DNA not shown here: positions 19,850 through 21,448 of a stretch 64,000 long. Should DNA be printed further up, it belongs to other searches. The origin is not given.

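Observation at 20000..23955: Translationally coupled P450 plus stand-alone A-T-TE NRPS module: a minimal carrier-tethered amino-acid tailoring cassette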

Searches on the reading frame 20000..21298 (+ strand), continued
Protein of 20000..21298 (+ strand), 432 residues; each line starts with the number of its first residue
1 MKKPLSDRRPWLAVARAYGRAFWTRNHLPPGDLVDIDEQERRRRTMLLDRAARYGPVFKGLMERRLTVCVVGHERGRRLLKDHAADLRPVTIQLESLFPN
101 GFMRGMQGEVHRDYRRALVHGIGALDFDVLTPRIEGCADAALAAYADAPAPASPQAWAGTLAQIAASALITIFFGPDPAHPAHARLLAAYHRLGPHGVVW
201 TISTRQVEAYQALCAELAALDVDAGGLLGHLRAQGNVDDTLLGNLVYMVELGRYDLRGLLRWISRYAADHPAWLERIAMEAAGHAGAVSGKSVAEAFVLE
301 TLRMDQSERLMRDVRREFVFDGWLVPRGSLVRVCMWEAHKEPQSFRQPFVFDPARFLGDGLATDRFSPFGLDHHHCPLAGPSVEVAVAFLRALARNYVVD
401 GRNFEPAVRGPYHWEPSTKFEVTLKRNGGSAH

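Call 15: find_homologous_proteins(query=window:20000-21298:+, max_evalue=0.00001)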
Query window:20000-21298:+ (432 aa): 213 proteins with E <= 0.00001 among 8000 candidates; the best 120 are listed.
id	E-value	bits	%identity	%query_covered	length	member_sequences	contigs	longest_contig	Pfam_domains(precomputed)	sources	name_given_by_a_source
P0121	3.0e-200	684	70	98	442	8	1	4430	PF00067.28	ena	-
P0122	2.4e-191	654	68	99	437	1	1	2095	PF00067.28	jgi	jgi:cytochrome P450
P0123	4.8e-188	643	66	100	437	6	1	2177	PF00067.28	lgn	-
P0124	1.2e-186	639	66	98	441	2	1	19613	PF00067.28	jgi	jgi:cytochrome P450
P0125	7.6e-184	630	67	99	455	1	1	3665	PF00067.28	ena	-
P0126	2.2e-181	621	64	98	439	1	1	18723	PF00067.28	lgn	-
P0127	3.1e-181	621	65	98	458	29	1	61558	PF00067.28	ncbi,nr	ncbi:MAG: cytochrome P450 [Burkholderiaceae bacterium]|nr:cytochrome P450 [Burkholderiaceae bacteriu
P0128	5.9e-180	617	65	98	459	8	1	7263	PF00067.28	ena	-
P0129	1.9e-178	612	64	100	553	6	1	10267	PF00067.28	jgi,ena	-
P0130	3.2e-178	611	62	100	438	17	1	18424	PF00067.28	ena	-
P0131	1.4e-176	606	65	99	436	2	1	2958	PF00067.28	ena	-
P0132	2.6e-176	605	61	100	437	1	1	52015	PF00067.28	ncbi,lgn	-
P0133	8.7e-176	603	62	99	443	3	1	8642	PF00067.28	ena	-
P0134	1.4e-175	602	63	99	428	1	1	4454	PF00067.28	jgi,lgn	jgi:cytochrome P450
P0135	6.3e-174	597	62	98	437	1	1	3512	PF00067.28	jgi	jgi:cytochrome P450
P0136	3.1e-171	588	63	98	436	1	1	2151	PF00067.28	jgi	jgi:cytochrome P450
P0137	1.9e-165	569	61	99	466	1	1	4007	PF00067.28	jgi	-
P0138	1.7e-164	566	60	99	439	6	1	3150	PF00067.28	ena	-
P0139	2.3e-163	562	61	100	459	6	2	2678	PF00067.28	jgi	-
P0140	3.8e-162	558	58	98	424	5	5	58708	PF00067.28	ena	-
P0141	4.0e-161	555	61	98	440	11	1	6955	PF00067.28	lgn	-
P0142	5.3e-161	554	60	99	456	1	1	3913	PF00067.28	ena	-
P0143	4.7e-160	551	60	98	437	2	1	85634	PF00067.28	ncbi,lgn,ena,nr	ncbi:MAG TPA: cytochrome P450 [Casimicrobiaceae bacterium]|nr:cytochrome P450 [Casimicrobiaceae bact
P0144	2.4e-159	549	59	100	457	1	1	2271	PF00067.28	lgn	-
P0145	4.4e-159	548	60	99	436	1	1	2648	PF00067.28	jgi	jgi:cytochrome P450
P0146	9.6e-158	544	59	98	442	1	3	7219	PF00067.28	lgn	-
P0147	1.5e-156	540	60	98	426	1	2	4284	PF00067.28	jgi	jgi:cytochrome P450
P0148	5.5e-156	538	59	99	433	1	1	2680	PF00067.28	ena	-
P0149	6.8e-156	537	59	97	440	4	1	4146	PF00067.28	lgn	-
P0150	1.7e-155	536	57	99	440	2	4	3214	PF00067.28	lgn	-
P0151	2.1e-155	536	58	99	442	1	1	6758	PF00067.28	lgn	-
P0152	7.4e-155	534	59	98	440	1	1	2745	PF00067.28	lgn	-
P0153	1.8e-153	529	59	98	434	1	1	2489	PF00067.28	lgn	-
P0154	4.0e-153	528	56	97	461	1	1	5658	PF00067.28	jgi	jgi:cytochrome P450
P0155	5.6e-152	525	56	99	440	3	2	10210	PF00067.28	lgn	-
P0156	1.4e-151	523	58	98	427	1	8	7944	PF00067.28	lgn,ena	-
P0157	1.5e-150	520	58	97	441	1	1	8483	PF00067.28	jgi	-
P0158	2.7e-150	519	59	96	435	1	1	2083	PF00067.28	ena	-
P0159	1.9e-149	516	56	98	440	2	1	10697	PF00067.28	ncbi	-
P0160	2.3e-149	516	54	98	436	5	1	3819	PF00067.28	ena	-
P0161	6.5e-148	511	55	98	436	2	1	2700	PF00067.28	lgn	-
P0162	4.3e-145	502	57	96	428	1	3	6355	PF00067.28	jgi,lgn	jgi:cytochrome P450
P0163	1.4e-144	500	63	85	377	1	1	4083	PF00067.28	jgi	jgi:cytochrome P450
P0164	1.1e-143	497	55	97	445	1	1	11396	PF00067.28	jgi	jgi:cytochrome P450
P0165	5.3e-142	492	59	89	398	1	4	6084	PF00067.28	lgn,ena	-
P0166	7.3e-139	481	52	98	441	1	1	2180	PF00067.28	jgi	jgi:cytochrome P450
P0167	9.5e-139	481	55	97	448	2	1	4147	PF00067.28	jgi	jgi:cytochrome P450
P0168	9.5e-135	468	52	98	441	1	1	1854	PF00067.28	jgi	jgi:cytochrome P450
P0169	8.2e-133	461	52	97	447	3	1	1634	PF00067.28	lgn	-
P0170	9.0e-133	461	55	96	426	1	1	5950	PF00067.28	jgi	-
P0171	3.1e-131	456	48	98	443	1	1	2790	PF00067.28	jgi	jgi:cytochrome P450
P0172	6.0e-131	455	63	78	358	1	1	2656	PF00067.28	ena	-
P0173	6.1e-131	455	54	94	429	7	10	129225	PF00067.28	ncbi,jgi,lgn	ncbi:MAG: cytochrome P450 [Paracoccaceae bacterium]|jgi:cytochrome P450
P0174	7.3e-130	452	54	88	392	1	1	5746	PF00067.28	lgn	-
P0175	3.4e-129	449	48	97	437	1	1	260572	PF00067.28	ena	-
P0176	1.3e-128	448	49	98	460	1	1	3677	PF00067.28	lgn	-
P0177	4.5e-128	446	49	98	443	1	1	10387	PF00067.28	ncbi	ncbi:MAG: cytochrome P450, partial [Halioglobus sp.]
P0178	6.6e-127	442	48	98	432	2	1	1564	PF00067.28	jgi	jgi:cytochrome P450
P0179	8.5e-127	442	52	96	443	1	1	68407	PF00067.28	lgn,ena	-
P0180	1.3e-126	441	50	97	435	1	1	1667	PF00067.28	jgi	jgi:cytochrome P450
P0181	2.8e-123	430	50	95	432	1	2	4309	PF00067.28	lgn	-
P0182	1.9e-122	427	51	96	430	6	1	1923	PF00067.28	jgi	jgi:cytochrome P450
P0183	2.3e-122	427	51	93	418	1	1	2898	PF00067.28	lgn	-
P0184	2.8e-122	427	47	99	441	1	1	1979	PF00067.28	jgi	jgi:cytochrome P450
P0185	5.1e-120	419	48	98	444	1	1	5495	PF00067.28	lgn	-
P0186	8.5e-120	418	49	96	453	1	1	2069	PF00067.28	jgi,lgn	jgi:cytochrome P450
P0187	1.2e-119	418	48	99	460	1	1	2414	PF00067.28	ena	-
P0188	1.8e-119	417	49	96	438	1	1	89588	PF00067.28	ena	-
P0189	2.9e-119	417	47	97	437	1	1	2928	PF00067.28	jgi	-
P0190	4.9e-119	416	49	98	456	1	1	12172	PF00067.28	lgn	-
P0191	9.3e-119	415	51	97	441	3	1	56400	PF00067.28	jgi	jgi:cytochrome P450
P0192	2.2e-118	414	46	97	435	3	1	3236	PF00067.28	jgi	-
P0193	3.6e-118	413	48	98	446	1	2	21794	PF00067.28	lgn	-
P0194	1.2e-117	411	48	98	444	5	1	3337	PF00067.28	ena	-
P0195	4.2e-117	410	45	99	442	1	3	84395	PF00067.28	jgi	-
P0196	1.6e-116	408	47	96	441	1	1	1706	PF00067.28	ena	-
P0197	1.6e-116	408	46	98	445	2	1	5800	PF00067.28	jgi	jgi:cytochrome P450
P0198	2.2e-116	407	48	96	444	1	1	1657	PF00067.28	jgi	jgi:cytochrome P450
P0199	3.6e-116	407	49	98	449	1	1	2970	PF00067.28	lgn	-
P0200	3.8e-116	406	49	94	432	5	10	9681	PF00067.28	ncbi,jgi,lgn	ncbi:MAG: cytochrome P450 [Paracoccaceae bacterium]|jgi:cytochrome P450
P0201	3.9e-116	406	47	96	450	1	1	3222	PF00067.28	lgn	-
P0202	7.5e-116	405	48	100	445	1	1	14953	PF00067.28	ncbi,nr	ncbi:MAG: cytochrome P450 [Opitutaceae bacterium]|nr:cytochrome P450 [Opitutaceae bacterium]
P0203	7.8e-116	405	50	92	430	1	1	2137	PF00067.28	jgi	jgi:cytochrome P450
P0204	1.5e-115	404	48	94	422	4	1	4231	PF00067.28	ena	-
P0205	1.7e-115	404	47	98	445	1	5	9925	PF00067.28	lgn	-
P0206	2.6e-115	404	47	96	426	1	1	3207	PF00067.28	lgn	-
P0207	2.6e-115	404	47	96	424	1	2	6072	PF00067.28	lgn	-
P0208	5.1e-115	403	47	95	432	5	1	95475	PF00067.28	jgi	jgi:cytochrome P450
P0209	1.2e-114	402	51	82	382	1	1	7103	PF00067.28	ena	-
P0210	1.2e-114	401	48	97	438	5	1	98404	PF00067.28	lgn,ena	-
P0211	1.3e-114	401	45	97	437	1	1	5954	PF00067.28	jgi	jgi:cytochrome P450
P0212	2.3e-114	401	46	98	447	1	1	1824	PF00067.28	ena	-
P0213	7.9e-114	399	47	96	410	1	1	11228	PF00067.28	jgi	jgi:cytochrome P450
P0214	1.2e-113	398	48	96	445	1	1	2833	PF00067.28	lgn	-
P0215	1.2e-113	398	45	97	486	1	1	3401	PF00067.28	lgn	-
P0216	1.7e-113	398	47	95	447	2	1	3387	PF00067.28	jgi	jgi:cytochrome P450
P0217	2.3e-113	397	47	95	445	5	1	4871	PF00067.28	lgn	-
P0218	4.2e-113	396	45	96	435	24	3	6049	PF00067.28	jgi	jgi:cytochrome P450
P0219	4.6e-113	396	49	98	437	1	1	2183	PF00067.28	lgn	-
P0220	5.6e-113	396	45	92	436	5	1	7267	PF00067.28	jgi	-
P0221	8.4e-113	395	46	92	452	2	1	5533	PF00067.28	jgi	jgi:cytochrome P450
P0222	1.5e-112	395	45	98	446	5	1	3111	PF00067.28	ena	-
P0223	2.8e-112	394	44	98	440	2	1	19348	PF00067.28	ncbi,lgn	ncbi:MAG: cytochrome P450 [Verrucomicrobiales bacterium]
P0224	3.9e-112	393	48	98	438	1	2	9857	PF00067.28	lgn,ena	-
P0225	9.3e-112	392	46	94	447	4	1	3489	PF00067.28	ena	-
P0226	9.5e-112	392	46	97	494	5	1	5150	PF00067.28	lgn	-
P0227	1.1e-111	392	47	98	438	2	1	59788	PF00067.28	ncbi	-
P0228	1.2e-111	392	48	99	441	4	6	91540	PF00067.28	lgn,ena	-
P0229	1.6e-111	391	47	97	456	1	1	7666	PF00067.28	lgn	-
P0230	1.7e-111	391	48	97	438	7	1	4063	PF00067.28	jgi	jgi:cytochrome P450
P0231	1.8e-111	391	47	91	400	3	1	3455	PF00067.28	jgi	jgi:cytochrome P450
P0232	2.2e-111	391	47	98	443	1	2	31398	PF00067.28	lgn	-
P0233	2.8e-111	390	46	97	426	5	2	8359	PF00067.28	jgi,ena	-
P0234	2.9e-111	390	45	94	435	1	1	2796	PF00067.28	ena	-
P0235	5.3e-111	389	44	98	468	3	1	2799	PF00067.28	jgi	jgi:cytochrome P450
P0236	5.9e-111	389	48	100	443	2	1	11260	PF00067.28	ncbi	-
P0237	6.1e-111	389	47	98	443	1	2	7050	PF00067.28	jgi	jgi:cytochrome P450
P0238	1.2e-110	388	47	94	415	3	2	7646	PF00067.28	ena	-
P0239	1.6e-110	388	48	91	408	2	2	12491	PF00067.28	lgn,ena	-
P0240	2.3e-110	387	48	92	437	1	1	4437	PF00067.28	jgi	jgi:cytochrome P450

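Call 20: find_related_loci(query=A1, collection=genome_contigs, flank=8000)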
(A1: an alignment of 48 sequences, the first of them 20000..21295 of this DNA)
Query A1 (432 aa) in genome_contigs; peptide patterns used: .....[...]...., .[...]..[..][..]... (x = any residue, [..] = any of these).
190 stretches matched a pattern; 144 encode a relative of the query (tblastn E <= 1e-3); the best 80 are kept; 80 distinct loci.
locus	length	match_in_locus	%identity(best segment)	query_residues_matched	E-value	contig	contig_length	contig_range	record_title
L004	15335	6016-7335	65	1-424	0e+0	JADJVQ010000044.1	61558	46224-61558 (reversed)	MAG: Burkholderiaceae bacterium isolate Hjor_18-Q3-R7-51_BATAC.292 tig00011555-10-615010, whole genome shotgun sequence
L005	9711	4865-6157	63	1-430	3e-178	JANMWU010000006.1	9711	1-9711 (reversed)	MAG: Gemmatimonadaceae bacterium isolate OTE_88_metabat_243_sub OTE_88_k141_4108473, whole genome shotgun sequence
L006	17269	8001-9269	60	1-424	1e-162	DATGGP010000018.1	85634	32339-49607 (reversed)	MAG TPA_asm: Casimicrobiaceae bacterium isolate SMAG_U9757 k141_573544, whole genome shotgun sequence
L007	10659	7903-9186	55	1-424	3e-150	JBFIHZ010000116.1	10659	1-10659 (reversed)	MAG: Lysobacterales bacterium isolate Mix_sand11.2021.09.Z.36 k141_514584_length_10659_cov_12.8385, whole genome shotgun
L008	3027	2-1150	58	51-429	3e-145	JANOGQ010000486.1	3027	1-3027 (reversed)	MAG: Lysobacterales bacterium isolate SOY_64_metabat_135 SOY_64_k141_3717678, whole genome shotgun sequence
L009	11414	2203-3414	54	23-426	6e-132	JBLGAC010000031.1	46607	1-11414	MAG: Paracoccaceae bacterium isolate 3300053772_119 Ga0535651_0000531, whole genome shotgun sequence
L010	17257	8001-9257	45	8-424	3e-119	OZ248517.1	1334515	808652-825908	Paracoccaceae bacterium isolate LH-M10 genome assembly, chromosome: LH-M10-c1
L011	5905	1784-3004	46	23-426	1e-118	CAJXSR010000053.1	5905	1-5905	MAG TPA_asm: uncultured Rhodobacteraceae bacterium isolate SRR3933267_bin.5_MetaBAT_v2.12.1_MAG genome assembly, contig:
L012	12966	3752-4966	46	28-426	9e-118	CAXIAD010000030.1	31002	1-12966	MAG TPA_asm: uncultured Cognatishimia sp. isolate ERR7163070_binner13_3 genome assembly, contig: ERZ8868561.707, whole g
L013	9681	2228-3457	49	20-426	3e-117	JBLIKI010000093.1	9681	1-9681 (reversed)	MAG: Paracoccaceae bacterium isolate 3300054695_135 Ga0535665_0010294, whole genome shotgun sequence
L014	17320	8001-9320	45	1-432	3e-117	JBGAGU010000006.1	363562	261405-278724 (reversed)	MAG: Opitutaceae bacterium isolate MAG_AAO_H125.30 AAOH125-30_opera_contig_120, whole genome shotgun sequence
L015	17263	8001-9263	47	10-425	6e-117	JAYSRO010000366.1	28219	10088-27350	MAG: Candidatus Eisenbacteria bacterium isolate GFS_11975 GFS_11975_365, whole genome shotgun sequence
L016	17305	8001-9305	47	1-424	3e-116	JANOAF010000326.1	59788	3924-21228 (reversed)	MAG: Opitutaceae bacterium isolate VAR_18_metabat_349 VAR_18_k141_3600237, whole genome shotgun sequence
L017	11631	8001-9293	48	1-426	4e-116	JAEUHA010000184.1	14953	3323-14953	MAG: Opitutaceae bacterium isolate new MAG-5 k141_2636097, whole genome shotgun sequence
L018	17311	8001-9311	48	1-425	7e-116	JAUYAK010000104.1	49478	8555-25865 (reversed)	MAG: Opitutaceae bacterium isolate C18_metabat.bin.8 C18_k141_307306, whole genome shotgun sequence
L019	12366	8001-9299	45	1-424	1e-112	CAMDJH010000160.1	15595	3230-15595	MAG: Akkermansia muciniphila isolate ZH-13nov19-140 genome assembly, contig: ZH-13nov19-C6129, whole genome shotgun sequ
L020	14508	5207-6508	45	1-425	1e-112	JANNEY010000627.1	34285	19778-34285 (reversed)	MAG: Opitutaceae bacterium isolate OTE_75_metabat_356 OTE_75_k141_1638788, whole genome shotgun sequence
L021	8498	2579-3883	44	5-430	4e-112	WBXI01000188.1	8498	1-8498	MAG: Verrucomicrobia bacterium isolate Pedos-303 Ga0133913_10084748, whole genome shotgun sequence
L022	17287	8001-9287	46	10-429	6e-116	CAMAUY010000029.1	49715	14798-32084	MAG: Akkermansia muciniphila isolate AH-24oct19-145 genome assembly, contig: AH-24oct19-C1299, whole genome shotgun sequ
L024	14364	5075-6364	45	5-425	3e-109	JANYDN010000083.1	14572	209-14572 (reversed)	MAG: Verrucomicrobia bacterium isolate 336R_metabinner_66 336R_k141_1492944, whole genome shotgun sequence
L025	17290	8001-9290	48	5-425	3e-109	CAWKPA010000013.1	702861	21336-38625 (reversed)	MAG: uncultured delta proteobacterium isolate MFD09779.bin.1.362 genome assembly, contig: contig_9428, whole genome shot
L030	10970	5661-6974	42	1-429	1e-105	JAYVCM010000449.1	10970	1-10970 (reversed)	MAG: Limisphaerales bacterium isolate GL32_Down_metabat_63 GL32_Down_metabat_63_448, whole genome shotgun sequence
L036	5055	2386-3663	41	1-425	1e-102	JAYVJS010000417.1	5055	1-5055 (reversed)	MAG: Gemmatimonadota bacterium isolate GL53_Down_metabinner_10 GL53_Down_metabinner_10_416, whole genome shotgun sequenc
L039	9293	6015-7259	40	20-425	5e-102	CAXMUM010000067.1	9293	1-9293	MAG: uncultured Opitutaceae bacterium isolate 10C-St8-MC-01_bin.27.strict genome assembly, contig: NODE_67_length_9293_c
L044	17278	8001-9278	40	1-425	4e-98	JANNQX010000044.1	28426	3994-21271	MAG: Gemmatimonadota bacterium isolate SOY_31_metabat_400 SOY_31_k141_2739644, whole genome shotgun sequence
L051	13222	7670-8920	38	17-424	8e-86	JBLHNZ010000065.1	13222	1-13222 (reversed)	MAG: Oceanicoccus sp. isolate 3300055726_31 Ga0535650_0007641, whole genome shotgun sequence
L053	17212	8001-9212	39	28-424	4e-81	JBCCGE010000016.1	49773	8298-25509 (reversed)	MAG: Pseudomonadota bacterium isolate P01_B01_bin.36 k141_1812730_length_49773_cov_11.0000, whole genome shotgun sequenc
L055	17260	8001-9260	34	14-431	1e-86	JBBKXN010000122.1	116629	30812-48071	MAG: Pyrinomonadaceae bacterium isolate metabat_bins.147 k119_251699, whole genome shotgun sequence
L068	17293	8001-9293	38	9-431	3e-93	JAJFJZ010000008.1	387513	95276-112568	MAG: Gammaproteobacteria bacterium isolate OFTM202 OFTM202_7, whole genome shotgun sequence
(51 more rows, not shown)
